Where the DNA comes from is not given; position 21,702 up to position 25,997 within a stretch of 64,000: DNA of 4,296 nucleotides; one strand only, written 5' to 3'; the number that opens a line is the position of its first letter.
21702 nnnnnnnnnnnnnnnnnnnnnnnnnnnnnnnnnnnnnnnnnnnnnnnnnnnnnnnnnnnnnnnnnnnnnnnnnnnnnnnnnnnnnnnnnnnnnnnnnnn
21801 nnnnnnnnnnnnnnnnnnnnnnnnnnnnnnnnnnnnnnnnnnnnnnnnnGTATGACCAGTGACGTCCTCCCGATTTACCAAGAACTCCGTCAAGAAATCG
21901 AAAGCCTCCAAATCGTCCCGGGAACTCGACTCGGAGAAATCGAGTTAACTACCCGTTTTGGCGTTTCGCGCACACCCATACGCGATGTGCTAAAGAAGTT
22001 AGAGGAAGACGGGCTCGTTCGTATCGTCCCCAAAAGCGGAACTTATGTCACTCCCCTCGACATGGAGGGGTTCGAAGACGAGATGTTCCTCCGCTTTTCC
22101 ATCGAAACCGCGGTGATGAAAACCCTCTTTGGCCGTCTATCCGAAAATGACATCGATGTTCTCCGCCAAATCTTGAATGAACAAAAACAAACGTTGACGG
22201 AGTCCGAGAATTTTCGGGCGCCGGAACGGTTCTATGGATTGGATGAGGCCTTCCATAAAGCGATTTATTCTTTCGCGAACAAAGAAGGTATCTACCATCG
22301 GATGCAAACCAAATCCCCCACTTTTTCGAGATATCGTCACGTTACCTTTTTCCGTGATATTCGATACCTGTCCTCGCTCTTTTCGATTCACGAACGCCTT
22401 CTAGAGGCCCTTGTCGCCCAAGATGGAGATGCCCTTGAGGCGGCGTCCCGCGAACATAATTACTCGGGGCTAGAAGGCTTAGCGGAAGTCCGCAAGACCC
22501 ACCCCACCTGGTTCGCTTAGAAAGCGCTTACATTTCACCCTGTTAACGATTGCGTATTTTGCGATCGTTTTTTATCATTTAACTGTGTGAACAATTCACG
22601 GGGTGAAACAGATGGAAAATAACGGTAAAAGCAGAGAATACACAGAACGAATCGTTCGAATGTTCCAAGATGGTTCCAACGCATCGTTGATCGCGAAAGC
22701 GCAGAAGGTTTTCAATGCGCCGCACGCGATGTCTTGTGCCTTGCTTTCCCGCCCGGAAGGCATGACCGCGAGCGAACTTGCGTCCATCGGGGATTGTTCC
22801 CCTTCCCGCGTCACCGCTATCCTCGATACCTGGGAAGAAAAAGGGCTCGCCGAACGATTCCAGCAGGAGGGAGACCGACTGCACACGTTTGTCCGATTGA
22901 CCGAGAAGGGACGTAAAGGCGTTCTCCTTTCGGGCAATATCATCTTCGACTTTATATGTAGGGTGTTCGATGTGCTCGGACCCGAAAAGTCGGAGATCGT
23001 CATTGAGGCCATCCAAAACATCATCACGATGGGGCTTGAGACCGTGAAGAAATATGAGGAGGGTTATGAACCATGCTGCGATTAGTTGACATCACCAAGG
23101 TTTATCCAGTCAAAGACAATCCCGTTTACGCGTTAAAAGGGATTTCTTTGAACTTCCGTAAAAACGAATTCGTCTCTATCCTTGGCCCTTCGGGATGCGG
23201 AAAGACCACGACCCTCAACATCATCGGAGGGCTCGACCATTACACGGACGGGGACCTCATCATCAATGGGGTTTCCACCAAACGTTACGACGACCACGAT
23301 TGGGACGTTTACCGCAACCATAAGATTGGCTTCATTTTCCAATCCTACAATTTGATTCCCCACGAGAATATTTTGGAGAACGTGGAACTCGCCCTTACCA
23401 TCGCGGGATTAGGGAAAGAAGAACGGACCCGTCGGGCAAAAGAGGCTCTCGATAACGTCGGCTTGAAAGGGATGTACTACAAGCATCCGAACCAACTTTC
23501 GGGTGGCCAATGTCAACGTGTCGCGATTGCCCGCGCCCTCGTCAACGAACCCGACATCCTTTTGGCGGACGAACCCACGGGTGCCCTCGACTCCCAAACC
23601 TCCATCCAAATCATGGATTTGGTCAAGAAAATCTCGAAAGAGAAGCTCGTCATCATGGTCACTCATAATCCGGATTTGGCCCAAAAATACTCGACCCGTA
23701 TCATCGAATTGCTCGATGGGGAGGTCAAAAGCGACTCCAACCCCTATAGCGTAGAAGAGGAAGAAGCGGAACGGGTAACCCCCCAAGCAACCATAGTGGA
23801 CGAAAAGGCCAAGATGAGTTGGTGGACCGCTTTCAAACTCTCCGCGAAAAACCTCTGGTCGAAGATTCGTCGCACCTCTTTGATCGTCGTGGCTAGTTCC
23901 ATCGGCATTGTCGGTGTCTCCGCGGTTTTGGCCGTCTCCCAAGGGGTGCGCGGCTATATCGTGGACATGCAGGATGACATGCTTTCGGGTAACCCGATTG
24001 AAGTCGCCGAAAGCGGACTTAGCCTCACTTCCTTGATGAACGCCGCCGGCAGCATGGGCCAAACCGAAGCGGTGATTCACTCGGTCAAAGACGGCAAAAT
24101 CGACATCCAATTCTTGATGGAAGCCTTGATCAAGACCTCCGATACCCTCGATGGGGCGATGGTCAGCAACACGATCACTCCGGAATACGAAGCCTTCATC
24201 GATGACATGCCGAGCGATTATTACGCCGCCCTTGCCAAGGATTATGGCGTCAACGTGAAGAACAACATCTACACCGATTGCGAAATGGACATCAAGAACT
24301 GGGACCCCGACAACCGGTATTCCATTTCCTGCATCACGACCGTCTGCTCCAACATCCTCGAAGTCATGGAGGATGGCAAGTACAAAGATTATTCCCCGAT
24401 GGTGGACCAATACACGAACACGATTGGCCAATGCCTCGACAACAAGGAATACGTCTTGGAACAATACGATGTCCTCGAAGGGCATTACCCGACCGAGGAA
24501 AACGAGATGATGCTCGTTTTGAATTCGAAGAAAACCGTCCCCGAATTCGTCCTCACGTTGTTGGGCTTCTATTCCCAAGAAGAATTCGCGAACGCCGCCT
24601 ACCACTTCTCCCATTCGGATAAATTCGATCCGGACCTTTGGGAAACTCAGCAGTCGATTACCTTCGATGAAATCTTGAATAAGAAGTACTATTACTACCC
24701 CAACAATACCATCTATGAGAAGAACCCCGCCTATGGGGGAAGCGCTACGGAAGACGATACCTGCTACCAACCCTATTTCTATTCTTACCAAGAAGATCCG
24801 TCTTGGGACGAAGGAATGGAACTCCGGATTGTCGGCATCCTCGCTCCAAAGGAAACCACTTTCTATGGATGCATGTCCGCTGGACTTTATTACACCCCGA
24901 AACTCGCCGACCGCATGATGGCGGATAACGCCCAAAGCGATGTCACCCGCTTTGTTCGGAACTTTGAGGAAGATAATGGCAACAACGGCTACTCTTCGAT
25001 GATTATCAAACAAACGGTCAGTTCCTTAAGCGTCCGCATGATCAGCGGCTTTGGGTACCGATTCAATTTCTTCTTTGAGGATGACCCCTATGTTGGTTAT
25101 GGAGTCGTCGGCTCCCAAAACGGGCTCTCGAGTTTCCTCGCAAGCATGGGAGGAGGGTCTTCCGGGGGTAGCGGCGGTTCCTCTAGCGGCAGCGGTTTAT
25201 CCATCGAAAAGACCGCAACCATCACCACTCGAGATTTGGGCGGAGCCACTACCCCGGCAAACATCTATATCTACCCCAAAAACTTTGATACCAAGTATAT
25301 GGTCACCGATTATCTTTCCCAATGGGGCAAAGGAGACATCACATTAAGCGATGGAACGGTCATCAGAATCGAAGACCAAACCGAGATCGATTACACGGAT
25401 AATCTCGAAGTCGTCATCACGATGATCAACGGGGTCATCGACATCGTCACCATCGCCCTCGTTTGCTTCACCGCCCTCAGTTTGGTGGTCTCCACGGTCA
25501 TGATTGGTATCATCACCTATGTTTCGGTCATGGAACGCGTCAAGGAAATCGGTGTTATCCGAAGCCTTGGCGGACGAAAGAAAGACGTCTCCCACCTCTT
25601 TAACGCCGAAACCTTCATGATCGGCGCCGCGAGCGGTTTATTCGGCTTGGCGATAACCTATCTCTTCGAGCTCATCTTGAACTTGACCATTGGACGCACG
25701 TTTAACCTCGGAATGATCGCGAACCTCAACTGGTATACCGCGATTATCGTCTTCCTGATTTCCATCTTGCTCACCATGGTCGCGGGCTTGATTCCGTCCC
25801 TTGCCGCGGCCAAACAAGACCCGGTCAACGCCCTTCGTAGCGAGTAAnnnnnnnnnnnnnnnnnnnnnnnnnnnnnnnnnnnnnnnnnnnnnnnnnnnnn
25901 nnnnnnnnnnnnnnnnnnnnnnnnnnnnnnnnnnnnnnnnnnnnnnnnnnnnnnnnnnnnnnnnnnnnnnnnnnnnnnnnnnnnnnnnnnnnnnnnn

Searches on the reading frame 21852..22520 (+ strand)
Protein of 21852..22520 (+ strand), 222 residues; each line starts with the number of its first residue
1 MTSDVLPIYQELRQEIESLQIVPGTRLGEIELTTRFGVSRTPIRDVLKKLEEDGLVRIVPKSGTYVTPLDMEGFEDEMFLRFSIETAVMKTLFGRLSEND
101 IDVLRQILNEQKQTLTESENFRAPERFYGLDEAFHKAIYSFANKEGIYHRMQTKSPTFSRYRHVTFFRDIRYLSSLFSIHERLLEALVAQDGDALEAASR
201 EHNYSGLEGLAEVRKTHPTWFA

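Call 4: search_protein_families(library=pfam, proteins=[window:21852-22520:+], max_evalue=0.01)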
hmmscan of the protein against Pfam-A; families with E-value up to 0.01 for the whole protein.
window:21852-22520:+ (222 aa): 5 families
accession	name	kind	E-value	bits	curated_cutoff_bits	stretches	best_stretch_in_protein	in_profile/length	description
PF00392.27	GntR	-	5e-18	65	27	1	8-66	5-64/64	Bacterial regulatory proteins, gntR family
PF07729.17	FCD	-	1.1e-16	61.8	24.3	1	80-202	5-122/125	FCD domain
PF01978.25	TrmB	-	3.2e-05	24.1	25.6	1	31-72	27-68/68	Sugar-specific transcriptional regulator TrmB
PF13412.12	HTH_24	-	0.00035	20.5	21.9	1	31-57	22-48/48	Winged helix-turn-helix DNA-binding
PF08279.18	HTH_11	-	0.0041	17.4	25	0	31-62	20-50/55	HTH domain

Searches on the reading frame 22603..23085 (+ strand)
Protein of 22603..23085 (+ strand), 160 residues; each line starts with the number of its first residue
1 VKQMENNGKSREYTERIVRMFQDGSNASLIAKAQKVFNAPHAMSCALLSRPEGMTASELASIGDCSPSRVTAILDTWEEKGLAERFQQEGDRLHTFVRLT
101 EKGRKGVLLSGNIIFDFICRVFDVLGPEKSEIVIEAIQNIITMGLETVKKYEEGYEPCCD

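Call 4: search_protein_families(library=pfam, proteins=[window:22603-23085:+], max_evalue=0.01)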
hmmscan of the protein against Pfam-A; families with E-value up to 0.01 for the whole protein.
window:22603-23085:+ (160 aa): 4 families
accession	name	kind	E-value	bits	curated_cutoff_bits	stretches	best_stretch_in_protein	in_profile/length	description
PF01047.28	MarR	-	1.6e-06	28.3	24.6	1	47-92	11-56/59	MarR family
PF13463.12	HTH_27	-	2.3e-06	28.2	22.2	1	50-103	15-68/68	Winged helix DNA-binding domain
PF12802.13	MarR_2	-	0.00016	22.2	27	1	47-92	14-59/61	MarR family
PF13384.12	HTH_23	-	0.00071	19.8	24.6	1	46-83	10-47/50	Homeodomain-like domain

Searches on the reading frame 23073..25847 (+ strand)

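Call 4: search_protein_families(library=pfam, proteins=[window:23073-25847:+], max_evalue=0.01)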
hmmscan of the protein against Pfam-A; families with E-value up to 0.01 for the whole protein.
window:23073-25847:+ (924 aa): 5 families
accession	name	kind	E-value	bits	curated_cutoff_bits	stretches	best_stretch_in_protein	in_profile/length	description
PF00005.33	ABC_tran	-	1.6e-33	116.6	25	1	21-169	1-136/137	ABC transporter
PF02687.27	FtsX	-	8.2e-17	61.8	25.5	1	798-917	2-120/120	FtsX-like permease C-terminal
PF02463.25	SMC_N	-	0.00028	20.8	40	0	139-206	134-205/220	RecF/RecN/SMC N terminal domain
PF03215.21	Rad17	-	0.00055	20.4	23.8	1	20-75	34-88/186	Rad17 P-loop domain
PF17083.10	Swm2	-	0.0035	17.8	25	1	381-471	19-105/130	Nucleolar protein Swm2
